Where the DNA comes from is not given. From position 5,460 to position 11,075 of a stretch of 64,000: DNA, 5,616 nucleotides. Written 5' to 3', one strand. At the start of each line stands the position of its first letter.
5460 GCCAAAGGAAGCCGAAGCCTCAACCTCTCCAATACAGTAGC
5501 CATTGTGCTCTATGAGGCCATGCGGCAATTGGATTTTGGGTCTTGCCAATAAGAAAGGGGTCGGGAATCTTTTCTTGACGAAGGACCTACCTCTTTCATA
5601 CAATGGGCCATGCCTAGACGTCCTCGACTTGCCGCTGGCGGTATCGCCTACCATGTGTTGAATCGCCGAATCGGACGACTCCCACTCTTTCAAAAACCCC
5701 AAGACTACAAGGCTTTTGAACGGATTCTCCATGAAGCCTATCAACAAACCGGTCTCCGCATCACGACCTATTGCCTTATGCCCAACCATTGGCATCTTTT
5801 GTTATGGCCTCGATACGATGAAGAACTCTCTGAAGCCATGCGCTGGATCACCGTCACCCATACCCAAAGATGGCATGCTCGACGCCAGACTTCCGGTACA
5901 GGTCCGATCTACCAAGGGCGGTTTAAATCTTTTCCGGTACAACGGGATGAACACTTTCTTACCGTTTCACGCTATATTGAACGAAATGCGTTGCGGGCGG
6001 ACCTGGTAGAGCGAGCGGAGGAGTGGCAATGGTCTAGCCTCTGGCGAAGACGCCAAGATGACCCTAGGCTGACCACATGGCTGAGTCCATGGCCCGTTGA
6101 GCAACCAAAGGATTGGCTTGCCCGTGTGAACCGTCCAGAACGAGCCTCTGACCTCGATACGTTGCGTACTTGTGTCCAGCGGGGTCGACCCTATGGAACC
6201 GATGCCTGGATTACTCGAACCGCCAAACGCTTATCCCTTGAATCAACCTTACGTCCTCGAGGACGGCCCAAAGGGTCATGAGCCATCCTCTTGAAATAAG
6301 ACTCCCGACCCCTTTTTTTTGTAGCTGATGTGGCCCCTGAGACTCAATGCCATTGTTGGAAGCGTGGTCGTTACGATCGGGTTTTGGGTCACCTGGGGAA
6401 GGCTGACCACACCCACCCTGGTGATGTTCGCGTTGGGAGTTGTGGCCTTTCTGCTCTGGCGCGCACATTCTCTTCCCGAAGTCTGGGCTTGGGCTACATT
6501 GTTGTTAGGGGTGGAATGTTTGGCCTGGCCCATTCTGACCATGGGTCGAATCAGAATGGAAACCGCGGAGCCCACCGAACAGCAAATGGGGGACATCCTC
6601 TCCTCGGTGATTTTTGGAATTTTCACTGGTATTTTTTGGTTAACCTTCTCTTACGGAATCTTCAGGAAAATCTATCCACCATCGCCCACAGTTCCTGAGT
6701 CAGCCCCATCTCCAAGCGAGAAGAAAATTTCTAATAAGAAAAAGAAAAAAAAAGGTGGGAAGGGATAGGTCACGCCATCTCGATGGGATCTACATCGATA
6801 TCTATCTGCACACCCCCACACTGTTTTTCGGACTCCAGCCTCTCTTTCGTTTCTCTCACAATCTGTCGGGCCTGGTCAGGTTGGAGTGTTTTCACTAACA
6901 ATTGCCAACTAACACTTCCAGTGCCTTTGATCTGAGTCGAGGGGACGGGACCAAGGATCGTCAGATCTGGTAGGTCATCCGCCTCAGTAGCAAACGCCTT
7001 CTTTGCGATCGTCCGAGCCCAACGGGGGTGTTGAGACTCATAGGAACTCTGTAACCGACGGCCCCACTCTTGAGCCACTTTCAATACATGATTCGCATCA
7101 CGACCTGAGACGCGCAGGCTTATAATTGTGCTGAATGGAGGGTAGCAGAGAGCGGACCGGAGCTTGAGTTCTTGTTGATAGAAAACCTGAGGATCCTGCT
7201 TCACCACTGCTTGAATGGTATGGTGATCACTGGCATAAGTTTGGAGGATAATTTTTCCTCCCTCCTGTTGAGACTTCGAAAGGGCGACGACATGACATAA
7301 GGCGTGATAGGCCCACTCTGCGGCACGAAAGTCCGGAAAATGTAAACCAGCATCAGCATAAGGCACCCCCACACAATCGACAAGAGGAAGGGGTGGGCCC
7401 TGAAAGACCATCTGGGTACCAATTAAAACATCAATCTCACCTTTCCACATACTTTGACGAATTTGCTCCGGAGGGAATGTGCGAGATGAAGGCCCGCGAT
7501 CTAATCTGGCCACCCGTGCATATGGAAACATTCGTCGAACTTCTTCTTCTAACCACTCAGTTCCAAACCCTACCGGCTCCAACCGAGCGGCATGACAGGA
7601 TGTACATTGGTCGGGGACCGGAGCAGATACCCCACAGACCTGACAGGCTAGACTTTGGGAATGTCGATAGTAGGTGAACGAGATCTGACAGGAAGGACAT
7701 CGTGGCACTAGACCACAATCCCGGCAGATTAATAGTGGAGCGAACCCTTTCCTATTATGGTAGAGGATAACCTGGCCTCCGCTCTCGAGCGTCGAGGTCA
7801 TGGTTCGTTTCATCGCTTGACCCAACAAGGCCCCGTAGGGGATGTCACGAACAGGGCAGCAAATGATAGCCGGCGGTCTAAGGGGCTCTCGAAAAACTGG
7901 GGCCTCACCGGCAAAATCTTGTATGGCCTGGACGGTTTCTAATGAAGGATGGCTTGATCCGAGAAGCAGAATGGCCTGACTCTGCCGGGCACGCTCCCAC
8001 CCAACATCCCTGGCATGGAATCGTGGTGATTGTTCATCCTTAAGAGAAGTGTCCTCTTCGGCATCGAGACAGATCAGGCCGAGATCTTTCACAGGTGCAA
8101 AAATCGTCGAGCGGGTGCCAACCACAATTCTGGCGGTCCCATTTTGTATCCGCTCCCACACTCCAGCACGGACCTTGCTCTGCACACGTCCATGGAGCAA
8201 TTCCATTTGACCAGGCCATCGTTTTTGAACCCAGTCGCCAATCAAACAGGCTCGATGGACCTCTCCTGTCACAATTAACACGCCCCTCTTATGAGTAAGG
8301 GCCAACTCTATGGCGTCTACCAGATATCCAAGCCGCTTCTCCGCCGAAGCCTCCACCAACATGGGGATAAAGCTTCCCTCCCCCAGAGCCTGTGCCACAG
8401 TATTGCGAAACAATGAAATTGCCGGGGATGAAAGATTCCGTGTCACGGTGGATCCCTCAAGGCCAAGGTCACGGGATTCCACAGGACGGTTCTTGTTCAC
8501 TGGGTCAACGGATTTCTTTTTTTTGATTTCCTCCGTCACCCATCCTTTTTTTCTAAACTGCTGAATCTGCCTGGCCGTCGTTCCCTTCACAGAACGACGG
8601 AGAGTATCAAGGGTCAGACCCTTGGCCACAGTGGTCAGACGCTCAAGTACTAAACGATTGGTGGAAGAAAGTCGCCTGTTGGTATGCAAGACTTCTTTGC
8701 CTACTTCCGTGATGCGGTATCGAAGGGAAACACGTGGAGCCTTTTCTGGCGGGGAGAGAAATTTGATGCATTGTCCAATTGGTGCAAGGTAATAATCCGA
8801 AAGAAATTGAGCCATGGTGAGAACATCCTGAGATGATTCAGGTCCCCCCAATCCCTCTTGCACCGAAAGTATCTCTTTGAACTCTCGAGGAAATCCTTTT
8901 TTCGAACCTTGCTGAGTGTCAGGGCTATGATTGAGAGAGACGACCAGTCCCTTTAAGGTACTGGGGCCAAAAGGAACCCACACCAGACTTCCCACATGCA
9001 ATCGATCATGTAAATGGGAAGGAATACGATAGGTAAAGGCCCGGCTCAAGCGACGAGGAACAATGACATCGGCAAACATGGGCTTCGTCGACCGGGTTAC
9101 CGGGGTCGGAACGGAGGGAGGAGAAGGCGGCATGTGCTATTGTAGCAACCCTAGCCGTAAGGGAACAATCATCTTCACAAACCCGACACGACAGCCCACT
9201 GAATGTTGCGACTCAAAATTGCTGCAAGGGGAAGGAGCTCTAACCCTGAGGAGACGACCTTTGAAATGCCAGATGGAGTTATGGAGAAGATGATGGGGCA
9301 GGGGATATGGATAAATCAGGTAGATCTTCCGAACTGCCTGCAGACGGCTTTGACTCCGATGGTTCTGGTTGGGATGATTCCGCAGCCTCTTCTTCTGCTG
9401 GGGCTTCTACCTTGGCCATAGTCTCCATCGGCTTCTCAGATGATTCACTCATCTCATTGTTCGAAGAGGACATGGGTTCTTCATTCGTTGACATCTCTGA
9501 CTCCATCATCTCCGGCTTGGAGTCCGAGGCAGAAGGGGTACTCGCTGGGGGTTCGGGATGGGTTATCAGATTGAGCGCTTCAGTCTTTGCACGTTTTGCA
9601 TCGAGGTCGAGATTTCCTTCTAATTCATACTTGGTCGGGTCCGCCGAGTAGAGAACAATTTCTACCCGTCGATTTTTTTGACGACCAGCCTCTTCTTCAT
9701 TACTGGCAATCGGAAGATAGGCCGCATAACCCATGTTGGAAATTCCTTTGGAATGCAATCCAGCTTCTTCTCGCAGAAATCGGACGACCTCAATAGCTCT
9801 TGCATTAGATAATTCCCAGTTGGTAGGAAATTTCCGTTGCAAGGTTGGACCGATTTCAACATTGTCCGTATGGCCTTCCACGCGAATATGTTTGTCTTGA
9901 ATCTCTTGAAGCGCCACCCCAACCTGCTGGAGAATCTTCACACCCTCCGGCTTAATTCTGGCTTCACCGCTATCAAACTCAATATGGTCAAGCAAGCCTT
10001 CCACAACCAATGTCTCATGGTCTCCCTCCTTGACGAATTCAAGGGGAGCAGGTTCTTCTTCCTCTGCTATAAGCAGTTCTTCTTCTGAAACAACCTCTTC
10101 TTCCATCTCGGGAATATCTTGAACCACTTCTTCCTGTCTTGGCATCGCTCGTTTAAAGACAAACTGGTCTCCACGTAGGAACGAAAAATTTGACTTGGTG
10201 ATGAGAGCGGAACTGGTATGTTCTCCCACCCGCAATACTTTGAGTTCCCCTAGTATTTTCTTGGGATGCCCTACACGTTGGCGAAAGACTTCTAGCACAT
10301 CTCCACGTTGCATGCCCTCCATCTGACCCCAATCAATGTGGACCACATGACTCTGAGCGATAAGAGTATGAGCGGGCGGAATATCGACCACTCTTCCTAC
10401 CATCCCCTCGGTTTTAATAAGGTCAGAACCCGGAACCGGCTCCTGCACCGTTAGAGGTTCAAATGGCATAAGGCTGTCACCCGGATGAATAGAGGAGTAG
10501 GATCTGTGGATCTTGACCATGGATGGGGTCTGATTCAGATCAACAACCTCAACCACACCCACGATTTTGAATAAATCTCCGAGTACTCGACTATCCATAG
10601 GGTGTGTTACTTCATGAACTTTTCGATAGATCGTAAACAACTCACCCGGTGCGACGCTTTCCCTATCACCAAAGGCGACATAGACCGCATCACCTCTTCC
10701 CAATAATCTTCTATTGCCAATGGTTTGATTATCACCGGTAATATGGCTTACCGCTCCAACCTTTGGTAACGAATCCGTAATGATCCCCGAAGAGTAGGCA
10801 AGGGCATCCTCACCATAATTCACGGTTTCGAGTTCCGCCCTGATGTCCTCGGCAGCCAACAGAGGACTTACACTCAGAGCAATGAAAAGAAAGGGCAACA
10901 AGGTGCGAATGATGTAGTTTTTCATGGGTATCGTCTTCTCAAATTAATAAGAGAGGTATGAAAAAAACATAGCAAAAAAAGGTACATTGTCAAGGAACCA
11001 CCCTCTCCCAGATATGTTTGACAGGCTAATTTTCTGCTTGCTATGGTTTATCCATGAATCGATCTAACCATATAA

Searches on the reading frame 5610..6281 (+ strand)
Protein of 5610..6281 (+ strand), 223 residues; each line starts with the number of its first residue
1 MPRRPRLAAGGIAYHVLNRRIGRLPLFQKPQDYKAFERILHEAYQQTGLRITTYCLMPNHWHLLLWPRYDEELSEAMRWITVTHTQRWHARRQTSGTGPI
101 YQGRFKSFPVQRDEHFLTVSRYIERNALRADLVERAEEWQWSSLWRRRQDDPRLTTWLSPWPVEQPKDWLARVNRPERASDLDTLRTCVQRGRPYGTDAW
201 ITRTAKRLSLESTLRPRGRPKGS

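Call 53: search_protein_families(library=pfam, max_evalue=0.00001, proteins=[window:5610-6281:+])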
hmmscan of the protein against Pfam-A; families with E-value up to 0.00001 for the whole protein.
window:5610-6281:+ (223 aa): 1 family
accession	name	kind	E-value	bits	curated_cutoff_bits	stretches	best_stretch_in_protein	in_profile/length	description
PF01797.21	Y1_Tnp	-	3.5e-14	53.4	23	1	12-126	5-121/121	Transposase IS200 like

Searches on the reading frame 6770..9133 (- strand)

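Call 53: search_protein_families(library=pfam, max_evalue=0.00001, proteins=[window:6770-9133:-])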
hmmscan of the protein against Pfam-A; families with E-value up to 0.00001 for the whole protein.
window:6770-9133:- (787 aa): 3 families
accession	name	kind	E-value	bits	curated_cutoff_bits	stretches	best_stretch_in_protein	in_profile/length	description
PF17764.6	PriA_3primeBD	-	1.3e-18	67.1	22.7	1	22-128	1-96/96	3'DNA-binding domain (3'BD)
PF18074.6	PriA_C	-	2.8e-13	50.9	26.9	1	666-783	1-95/95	Primosomal protein N C-terminal domain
PF18319.7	Zn_ribbon_PriA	-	6.8e-06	26.4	26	1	479-505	1-27/27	PriA DNA helicase Cys-rich region (CRR) domain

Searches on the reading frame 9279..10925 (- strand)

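Call 4: search_protein_families(library=pfam, proteins=[window:9279-10925:-])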
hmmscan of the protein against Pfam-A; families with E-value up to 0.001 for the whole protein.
window:9279-10925:- (548 aa): 1 family
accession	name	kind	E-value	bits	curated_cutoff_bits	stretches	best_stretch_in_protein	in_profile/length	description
PF00691.25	OmpA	-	2.9e-15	56.8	27.2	1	317-419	2-98/98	OmpA family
